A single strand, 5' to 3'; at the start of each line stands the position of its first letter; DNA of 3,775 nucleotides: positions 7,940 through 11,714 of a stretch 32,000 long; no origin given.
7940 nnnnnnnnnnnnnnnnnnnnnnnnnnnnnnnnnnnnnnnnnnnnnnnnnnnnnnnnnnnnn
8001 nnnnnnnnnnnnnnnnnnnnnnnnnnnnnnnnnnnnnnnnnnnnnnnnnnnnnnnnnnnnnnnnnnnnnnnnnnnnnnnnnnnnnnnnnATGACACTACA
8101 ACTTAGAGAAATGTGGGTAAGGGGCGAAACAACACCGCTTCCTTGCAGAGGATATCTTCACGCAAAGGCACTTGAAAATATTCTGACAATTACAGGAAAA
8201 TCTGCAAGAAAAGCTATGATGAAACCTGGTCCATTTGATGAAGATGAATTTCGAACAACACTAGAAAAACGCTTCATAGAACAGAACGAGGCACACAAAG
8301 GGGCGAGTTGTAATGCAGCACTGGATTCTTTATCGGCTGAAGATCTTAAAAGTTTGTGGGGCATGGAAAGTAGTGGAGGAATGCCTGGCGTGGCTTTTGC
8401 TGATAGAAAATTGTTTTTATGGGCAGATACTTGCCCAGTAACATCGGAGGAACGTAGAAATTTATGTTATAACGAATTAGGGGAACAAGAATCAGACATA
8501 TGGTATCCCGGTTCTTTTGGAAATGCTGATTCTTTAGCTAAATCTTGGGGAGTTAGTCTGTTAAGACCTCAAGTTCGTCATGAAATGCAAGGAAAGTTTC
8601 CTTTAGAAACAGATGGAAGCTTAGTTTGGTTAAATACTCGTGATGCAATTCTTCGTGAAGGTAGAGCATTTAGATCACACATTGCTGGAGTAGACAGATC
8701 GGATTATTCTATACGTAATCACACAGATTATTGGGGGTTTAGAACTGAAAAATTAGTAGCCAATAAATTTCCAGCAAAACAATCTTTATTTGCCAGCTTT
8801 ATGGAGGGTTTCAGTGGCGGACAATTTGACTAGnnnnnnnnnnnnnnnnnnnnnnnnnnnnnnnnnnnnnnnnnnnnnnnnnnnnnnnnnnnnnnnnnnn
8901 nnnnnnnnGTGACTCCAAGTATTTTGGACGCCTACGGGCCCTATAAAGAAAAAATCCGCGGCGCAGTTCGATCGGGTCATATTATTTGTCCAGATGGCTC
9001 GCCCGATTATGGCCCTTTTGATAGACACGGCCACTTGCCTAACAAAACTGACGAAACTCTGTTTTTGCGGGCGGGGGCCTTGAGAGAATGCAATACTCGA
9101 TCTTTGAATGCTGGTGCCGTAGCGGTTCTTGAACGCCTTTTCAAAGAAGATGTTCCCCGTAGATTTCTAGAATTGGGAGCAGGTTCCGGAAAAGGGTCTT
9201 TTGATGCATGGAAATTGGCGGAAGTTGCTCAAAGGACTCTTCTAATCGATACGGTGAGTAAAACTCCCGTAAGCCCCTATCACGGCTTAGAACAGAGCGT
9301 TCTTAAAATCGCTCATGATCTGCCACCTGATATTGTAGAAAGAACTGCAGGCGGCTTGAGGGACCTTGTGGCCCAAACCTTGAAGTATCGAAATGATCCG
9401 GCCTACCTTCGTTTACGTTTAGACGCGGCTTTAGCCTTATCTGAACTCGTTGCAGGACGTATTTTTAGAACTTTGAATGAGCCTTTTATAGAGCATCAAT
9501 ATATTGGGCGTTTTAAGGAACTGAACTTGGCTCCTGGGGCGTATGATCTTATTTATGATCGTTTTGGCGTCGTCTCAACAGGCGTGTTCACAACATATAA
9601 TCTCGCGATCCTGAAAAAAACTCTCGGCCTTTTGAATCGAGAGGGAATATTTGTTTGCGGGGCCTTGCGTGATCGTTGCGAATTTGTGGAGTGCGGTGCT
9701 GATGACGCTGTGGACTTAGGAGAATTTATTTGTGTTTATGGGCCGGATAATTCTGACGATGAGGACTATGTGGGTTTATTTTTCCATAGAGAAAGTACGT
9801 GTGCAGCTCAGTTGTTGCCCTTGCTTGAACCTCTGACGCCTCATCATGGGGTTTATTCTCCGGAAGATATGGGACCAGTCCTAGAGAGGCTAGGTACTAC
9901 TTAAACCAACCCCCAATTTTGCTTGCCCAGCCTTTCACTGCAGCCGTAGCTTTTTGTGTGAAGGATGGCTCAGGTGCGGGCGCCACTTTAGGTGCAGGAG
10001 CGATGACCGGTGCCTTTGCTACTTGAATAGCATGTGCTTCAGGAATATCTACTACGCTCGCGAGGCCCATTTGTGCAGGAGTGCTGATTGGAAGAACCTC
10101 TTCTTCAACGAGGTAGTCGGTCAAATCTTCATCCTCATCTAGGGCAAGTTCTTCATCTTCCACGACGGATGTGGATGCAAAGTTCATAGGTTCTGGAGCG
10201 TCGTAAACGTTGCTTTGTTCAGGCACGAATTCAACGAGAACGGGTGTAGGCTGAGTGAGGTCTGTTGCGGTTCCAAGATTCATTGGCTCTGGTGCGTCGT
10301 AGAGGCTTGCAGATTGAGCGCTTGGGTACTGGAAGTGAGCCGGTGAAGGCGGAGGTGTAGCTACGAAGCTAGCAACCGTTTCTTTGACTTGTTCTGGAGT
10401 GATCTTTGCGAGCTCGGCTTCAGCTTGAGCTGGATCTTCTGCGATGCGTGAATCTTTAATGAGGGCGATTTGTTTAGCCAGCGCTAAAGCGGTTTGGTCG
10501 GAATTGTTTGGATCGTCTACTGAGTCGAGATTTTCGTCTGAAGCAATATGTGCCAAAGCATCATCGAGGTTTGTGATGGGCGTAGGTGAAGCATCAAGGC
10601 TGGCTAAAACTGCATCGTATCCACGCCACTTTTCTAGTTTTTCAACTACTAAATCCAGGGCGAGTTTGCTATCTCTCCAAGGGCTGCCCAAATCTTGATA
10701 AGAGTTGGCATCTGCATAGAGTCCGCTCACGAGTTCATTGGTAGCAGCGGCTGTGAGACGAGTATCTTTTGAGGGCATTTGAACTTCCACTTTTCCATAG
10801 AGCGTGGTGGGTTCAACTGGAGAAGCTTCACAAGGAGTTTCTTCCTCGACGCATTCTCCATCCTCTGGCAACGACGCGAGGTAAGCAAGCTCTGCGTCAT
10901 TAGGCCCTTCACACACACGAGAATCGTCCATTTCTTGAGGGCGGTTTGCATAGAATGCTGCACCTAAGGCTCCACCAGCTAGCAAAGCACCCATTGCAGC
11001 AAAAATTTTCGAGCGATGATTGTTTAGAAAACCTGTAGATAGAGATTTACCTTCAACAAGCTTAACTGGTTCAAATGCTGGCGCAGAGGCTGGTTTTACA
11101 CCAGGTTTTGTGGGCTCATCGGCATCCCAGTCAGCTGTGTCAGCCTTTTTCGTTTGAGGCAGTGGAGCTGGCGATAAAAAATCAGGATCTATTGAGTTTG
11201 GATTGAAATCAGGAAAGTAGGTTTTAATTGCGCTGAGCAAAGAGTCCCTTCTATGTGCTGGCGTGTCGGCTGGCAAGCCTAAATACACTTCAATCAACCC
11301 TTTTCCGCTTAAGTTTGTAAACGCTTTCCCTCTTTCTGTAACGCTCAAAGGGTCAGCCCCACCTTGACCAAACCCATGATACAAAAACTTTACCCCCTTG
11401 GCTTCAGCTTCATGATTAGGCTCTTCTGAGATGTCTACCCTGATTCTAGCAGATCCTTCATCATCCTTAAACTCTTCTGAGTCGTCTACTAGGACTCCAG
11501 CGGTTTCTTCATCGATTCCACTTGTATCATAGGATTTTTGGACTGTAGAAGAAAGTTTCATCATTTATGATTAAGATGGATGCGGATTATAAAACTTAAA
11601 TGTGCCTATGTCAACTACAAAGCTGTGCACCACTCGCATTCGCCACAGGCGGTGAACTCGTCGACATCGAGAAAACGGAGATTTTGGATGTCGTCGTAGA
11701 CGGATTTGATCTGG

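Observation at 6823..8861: Conserved ~33-nt element (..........-N-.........) immediately 3' of each of the first three island genes, 5' of the next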

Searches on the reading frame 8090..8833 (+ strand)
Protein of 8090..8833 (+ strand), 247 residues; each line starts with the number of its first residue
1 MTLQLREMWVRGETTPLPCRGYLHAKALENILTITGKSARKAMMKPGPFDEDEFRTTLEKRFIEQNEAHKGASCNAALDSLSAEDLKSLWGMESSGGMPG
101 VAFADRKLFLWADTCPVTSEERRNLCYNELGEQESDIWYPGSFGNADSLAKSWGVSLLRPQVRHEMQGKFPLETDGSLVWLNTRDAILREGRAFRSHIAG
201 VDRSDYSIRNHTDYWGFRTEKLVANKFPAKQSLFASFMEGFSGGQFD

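Call 11: search_protein_families(library=pfam, proteins=[window:8090-8833:+], max_evalue=0.1)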
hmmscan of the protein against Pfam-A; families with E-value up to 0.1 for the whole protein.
window:8090-8833:+ (247 aa): 1 family
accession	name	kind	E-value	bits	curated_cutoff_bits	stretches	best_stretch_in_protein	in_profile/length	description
PF14066.11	DUF4256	-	1.5e-11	44.7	27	1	56-193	3-141/173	Protein of unknown function (DUF4256)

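Call 12: search_protein_families(library=ncbifam, proteins=[window:8090-8833:+], max_evalue=0.1)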
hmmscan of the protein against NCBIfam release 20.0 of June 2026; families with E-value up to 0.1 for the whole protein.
window:8090-8833:+ (247 aa): 0 families

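Call 13: find_encoding_contigs(protein=window:8090-8833:+, flank=10000, max_places=6)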
Protein window:8090-8833:+ (247 aa): 6 contigs read that carry it; 3 places shown.
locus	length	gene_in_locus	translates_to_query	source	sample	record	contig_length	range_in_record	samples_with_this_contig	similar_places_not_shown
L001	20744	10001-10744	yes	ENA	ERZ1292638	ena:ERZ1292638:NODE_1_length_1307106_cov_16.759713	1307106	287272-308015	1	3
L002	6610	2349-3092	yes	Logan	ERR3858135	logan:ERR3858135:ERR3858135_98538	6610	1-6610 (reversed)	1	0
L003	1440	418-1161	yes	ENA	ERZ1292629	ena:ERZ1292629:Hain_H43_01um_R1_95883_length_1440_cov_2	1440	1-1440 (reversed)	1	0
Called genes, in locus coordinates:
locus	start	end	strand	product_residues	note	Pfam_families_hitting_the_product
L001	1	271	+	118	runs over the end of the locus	PF21983:NikA-like (weak)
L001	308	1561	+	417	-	PF06723:MreB_Mbl (faint), PF11104:PilM_2 (weak), PF14450:FtsA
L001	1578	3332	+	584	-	-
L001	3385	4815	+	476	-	PF00587:tRNA-synt_2b, PF03129:HGTP_anticodon, PF09180:ProRS-C_1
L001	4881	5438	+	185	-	-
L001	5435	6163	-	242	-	-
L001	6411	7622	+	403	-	PF00082:Peptidase_S8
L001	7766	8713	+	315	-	-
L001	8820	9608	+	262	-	-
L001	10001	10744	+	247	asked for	PF14066:DUF4256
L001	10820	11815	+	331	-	-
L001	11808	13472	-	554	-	-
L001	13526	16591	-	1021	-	PF00580:UvrD-helicase, PF13245:AAA_19, PF13604:AAA_30 (faint), PF13361:UvrD_C, PF13538:UvrD_C_2 (faint), PF12705:PDDEXK_1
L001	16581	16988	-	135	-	PF00293:NUDIX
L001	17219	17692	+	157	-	-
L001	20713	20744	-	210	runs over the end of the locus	PF14066:DUF4256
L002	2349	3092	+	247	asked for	PF14066:DUF4256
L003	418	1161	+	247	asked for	PF14066:DUF4256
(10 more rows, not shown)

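Call 34: search_protein_families(library=pfam, proteins=[window:8090-8833:+], max_evalue=10)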
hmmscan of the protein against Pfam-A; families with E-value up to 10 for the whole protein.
window:8090-8833:+ (247 aa): 1 family
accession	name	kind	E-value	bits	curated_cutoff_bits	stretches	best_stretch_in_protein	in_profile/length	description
PF14066.11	DUF4256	-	1.5e-11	44.7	27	1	56-193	3-141/173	Protein of unknown function (DUF4256)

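Call 35: search_protein_families(library=padloc, proteins=[window:8090-8833:+], max_evalue=1)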
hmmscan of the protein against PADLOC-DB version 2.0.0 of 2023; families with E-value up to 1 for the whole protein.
window:8090-8833:+ (247 aa): 0 families

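Call 36: search_protein_families(library=phrogs, proteins=[window:8090-8833:+], max_evalue=1)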
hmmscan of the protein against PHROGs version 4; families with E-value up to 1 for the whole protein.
window:8090-8833:+ (247 aa): 0 families

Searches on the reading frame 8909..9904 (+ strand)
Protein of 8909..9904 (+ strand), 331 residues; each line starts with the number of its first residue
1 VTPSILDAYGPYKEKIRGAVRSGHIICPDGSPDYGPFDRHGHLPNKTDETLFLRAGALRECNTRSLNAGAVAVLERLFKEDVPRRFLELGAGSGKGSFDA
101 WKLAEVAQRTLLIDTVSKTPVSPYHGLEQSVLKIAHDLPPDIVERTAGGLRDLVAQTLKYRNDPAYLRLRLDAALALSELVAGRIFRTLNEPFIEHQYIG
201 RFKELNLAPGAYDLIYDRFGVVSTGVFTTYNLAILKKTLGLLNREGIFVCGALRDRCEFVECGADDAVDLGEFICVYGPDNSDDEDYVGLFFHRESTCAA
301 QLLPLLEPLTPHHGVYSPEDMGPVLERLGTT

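Call 11: search_protein_families(library=pfam, proteins=[window:8909-9904:+], max_evalue=0.1)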
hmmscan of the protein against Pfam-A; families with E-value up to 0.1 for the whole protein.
window:8909-9904:+ (331 aa): 0 families

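Call 12: search_protein_families(library=ncbifam, proteins=[window:8909-9904:+], max_evalue=0.1)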
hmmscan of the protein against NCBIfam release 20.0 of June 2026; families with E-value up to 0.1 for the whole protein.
window:8909-9904:+ (331 aa): 0 families

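Call 20: find_homologous_proteins(query=window:8909-9904:+)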
Query window:8909-9904:+ (331 aa): 1 proteins with E <= 0.001 among 6730 candidates.
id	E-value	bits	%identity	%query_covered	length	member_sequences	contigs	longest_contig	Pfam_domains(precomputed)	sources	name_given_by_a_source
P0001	2.0e-7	49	31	65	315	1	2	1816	-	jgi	jgi:hypothetical protein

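Call 34: search_protein_families(library=pfam, proteins=[window:8909-9904:+], max_evalue=10)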
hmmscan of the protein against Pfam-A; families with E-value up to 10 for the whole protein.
window:8909-9904:+ (331 aa): 0 families

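Call 35: search_protein_families(library=padloc, proteins=[window:8909-9904:+], max_evalue=1)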
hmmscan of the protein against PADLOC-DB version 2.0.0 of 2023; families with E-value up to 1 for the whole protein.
window:8909-9904:+ (331 aa): 0 families

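Call 36: search_protein_families(library=phrogs, proteins=[window:8909-9904:+], max_evalue=1)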
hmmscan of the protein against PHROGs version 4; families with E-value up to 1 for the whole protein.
window:8909-9904:+ (331 aa): 1 family
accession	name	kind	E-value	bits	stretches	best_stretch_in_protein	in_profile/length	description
phrog_29266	-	unknown function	0.3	12.6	0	125-147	23-44/64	-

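Call 41: find_encoding_contigs(protein=P0001, flank=10000, max_places=5)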
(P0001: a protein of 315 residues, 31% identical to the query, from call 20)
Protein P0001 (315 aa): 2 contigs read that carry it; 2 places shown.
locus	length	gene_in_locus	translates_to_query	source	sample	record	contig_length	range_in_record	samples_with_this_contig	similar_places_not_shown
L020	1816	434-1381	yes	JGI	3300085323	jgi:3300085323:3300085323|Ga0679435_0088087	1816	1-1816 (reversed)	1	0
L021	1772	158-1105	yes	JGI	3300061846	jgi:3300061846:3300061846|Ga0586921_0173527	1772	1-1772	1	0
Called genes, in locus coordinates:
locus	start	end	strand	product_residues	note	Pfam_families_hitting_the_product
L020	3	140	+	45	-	?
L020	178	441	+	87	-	-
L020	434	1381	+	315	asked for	-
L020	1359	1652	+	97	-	-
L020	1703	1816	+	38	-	?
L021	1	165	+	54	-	?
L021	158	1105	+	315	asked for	-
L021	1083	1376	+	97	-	-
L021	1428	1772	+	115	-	?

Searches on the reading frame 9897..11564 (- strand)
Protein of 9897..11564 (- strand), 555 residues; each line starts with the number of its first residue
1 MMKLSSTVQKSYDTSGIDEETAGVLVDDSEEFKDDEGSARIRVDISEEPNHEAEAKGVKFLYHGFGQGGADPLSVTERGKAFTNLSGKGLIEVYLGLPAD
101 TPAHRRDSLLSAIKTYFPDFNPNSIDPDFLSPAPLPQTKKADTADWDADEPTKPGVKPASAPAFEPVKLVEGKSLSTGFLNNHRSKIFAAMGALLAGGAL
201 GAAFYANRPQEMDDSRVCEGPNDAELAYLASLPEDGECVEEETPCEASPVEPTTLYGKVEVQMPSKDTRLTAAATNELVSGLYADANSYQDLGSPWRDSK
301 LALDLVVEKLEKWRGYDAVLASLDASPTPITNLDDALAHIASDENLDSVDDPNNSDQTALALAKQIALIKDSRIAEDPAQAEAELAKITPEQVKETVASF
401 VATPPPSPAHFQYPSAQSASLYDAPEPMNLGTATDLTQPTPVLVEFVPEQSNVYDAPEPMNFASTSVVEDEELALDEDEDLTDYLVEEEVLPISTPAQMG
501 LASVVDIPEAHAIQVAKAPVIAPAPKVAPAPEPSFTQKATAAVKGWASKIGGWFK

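Call 11: search_protein_families(library=pfam, proteins=[window:9897-11564:-], max_evalue=0.1)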
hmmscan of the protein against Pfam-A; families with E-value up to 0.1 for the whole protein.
window:9897-11564:- (555 aa): 0 families

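Call 12: search_protein_families(library=ncbifam, proteins=[window:9897-11564:-], max_evalue=0.1)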
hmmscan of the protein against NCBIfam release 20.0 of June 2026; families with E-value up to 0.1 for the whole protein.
window:9897-11564:- (555 aa): 0 families

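Call 35: search_protein_families(library=padloc, proteins=[window:9897-11564:-], max_evalue=1)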
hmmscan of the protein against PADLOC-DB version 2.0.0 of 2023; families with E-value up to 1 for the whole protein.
window:9897-11564:- (555 aa): 0 families

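Call 36: search_protein_families(library=phrogs, proteins=[window:9897-11564:-], max_evalue=1)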
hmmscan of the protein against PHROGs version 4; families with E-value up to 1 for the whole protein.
window:9897-11564:- (555 aa): 1 family
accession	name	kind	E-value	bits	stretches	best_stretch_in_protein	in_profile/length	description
phrog_5145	-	unknown function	0.26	12.6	1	3-28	34-59/76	-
